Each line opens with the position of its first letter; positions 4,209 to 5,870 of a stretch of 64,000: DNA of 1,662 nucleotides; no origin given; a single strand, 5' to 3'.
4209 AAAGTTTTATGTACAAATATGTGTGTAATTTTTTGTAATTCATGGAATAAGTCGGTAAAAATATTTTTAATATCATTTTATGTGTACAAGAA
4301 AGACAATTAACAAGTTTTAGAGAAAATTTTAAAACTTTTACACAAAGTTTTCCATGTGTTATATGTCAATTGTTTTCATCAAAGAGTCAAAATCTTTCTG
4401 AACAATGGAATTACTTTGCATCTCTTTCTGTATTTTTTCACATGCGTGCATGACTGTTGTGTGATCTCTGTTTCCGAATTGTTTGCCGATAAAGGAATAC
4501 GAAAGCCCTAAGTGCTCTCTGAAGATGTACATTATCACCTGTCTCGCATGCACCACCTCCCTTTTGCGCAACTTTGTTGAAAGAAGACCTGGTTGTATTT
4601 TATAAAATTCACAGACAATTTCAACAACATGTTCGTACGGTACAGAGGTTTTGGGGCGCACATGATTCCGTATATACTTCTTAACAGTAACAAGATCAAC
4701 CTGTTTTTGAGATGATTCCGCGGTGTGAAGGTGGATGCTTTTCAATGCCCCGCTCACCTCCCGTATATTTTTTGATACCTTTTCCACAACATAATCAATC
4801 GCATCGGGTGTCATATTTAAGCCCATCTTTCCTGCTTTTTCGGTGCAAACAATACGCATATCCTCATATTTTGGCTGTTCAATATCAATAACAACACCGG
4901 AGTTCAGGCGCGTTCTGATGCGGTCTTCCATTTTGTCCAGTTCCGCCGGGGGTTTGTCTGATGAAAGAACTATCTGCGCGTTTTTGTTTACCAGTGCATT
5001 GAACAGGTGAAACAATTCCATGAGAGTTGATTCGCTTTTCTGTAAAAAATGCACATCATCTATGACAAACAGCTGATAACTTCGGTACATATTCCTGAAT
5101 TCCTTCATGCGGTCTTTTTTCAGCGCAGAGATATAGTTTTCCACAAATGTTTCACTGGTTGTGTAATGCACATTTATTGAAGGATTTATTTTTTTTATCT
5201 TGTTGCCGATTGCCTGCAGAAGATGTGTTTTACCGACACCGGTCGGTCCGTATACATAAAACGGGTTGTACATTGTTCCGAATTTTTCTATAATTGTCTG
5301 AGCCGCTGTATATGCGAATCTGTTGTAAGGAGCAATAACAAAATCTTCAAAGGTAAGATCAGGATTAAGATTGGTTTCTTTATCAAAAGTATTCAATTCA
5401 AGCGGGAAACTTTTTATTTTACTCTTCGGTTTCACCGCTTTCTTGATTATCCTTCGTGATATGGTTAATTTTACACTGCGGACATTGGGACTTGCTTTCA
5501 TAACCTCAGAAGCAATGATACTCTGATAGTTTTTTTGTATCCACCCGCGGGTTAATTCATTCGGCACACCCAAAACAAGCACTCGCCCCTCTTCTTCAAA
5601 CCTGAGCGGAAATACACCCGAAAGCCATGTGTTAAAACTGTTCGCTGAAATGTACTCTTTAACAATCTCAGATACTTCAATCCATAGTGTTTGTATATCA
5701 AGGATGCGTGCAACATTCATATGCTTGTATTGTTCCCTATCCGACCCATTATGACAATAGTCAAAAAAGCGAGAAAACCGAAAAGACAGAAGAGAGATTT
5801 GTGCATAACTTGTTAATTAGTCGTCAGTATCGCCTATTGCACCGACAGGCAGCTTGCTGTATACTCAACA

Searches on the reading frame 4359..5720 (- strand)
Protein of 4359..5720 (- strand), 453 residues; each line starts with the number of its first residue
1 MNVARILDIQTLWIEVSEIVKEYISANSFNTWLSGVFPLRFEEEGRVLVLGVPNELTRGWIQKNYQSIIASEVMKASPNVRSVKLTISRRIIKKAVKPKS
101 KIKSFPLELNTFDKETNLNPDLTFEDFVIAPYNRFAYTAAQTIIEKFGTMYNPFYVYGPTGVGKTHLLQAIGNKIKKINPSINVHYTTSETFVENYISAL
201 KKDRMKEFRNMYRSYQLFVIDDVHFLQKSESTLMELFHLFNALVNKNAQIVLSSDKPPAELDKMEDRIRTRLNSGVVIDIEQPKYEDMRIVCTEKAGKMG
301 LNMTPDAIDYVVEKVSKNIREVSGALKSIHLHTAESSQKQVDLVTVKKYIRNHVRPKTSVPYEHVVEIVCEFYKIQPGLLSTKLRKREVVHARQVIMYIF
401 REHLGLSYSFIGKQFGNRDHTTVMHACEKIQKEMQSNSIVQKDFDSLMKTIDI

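Call 10: search_protein_families(library=pfam, proteins=[window:4359-5720:-])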
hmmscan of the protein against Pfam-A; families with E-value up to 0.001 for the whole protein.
window:4359-5720:- (453 aa): 12 families
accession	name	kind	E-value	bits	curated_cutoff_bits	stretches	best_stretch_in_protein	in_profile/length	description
PF00308.24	Bac_DnaA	-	5.7e-57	192.8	23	1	118-279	1-162/162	Bacterial DnaA ATPAse domain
PF08299.17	Bac_DnaA_C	-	3.1e-26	91.6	31.5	1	363-430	2-69/69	Bacterial dnaA protein helix-turn-helix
PF11638.13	DnaA_N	-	1.5e-11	44.2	24.6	1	10-71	1-61/65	DnaA N-terminal domain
PF01695.23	IstB_IS21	-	1.8e-10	41.2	24.1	1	156-262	97-200/238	IstB-like ATP binding protein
PF13401.12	AAA_22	-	5.3e-07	30.5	27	1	154-252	8-120/130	AAA domain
PF12775.13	AAA_7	-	1.4e-06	28.4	25.8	1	120-230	5-116/181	P-loop containing dynein motor region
PF00004.35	AAA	-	1.8e-06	28.9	21.2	1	155-256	2-110/131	ATPase family associated with various cellular activities (AAA)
PF03969.22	AFG1_ATPase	-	1.6e-05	24.5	27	1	149-263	59-173/361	AFG1-like ATPase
PF01637.24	ATPase_2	-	1.9e-05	25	33.2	1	150-251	19-113/225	ATPase domain predominantly from Archaea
PF13173.12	AAA_14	-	9e-05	22.9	27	1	153-252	4-95/129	AAA domain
PF00910.28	RNA_helicase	-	0.0002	22.2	21.5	1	155-246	2-77/105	RNA helicase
PF13191.12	AAA_16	-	0.00062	20.7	32.6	0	152-205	25-79/167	AAA ATPase domain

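Call 49: list_cluster_members(proteins=[window:4359-5720:-, window:49055-50386:+, window:53109-53714:+, window:35799-37484:+, window:54916-56094:+, window:51999-53102:+])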
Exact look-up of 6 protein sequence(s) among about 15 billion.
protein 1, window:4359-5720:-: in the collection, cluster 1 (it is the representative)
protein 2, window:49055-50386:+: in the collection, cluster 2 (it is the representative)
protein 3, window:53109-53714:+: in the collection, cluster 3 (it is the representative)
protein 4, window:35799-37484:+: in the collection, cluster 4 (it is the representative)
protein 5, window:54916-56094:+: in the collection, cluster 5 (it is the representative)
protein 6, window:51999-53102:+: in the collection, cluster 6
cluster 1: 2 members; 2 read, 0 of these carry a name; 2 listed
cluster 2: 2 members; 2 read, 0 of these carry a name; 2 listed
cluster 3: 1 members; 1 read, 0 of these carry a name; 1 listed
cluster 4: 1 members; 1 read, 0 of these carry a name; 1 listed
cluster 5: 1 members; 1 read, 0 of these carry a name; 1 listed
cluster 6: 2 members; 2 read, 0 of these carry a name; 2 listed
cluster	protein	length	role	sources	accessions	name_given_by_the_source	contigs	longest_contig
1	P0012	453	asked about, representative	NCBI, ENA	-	-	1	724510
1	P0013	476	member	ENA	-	-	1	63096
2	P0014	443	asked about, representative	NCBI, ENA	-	-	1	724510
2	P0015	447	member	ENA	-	-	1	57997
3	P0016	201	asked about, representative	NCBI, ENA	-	-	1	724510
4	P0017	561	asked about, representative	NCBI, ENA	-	-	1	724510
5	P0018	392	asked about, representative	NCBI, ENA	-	-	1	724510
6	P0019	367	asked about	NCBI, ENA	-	-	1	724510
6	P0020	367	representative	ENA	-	-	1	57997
